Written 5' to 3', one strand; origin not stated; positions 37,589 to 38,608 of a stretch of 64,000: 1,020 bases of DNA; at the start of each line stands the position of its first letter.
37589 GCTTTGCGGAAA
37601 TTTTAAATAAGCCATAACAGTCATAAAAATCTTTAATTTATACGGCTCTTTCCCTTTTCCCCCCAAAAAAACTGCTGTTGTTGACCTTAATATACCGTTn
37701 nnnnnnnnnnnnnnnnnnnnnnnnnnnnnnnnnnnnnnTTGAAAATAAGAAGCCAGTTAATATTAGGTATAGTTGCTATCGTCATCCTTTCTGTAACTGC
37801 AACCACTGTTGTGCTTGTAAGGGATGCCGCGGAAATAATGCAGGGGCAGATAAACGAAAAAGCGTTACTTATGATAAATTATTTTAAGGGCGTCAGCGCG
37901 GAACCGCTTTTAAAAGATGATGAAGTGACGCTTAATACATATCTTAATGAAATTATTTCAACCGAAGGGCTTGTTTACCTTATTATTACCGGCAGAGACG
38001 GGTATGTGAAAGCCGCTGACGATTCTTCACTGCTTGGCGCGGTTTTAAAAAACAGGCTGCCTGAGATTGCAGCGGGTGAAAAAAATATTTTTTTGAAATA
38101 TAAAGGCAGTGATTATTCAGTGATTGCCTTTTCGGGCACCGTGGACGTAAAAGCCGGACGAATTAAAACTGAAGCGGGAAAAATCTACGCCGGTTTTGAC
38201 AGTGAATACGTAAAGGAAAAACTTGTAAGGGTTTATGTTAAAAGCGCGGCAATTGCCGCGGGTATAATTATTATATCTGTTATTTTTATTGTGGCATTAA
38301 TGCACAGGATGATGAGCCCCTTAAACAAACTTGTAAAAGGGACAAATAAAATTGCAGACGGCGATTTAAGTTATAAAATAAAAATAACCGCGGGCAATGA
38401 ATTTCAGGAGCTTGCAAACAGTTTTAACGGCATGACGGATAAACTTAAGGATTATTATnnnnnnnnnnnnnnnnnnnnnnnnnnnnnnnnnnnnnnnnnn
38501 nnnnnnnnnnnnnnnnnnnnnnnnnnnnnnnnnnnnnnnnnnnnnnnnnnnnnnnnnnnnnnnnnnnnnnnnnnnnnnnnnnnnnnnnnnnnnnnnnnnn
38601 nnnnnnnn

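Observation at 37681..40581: Translationally coupled HAMP-HD-GYP phosphodiesterase and HAMP-class III cyclase with matching sensor architecture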

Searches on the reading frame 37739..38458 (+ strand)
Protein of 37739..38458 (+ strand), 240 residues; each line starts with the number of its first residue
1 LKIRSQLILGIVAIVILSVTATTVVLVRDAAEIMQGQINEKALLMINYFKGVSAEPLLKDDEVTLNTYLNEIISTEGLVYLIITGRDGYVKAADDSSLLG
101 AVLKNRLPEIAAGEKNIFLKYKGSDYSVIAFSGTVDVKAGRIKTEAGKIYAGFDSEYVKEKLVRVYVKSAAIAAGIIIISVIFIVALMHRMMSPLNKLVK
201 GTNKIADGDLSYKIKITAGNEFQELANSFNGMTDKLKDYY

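Call 67: find_homologous_proteins(query=window:37739-38458:+, max_evalue=0.001)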
Query window:37739-38458:+: 1637 candidates shared short words with the query, none scored E <= 0.001.
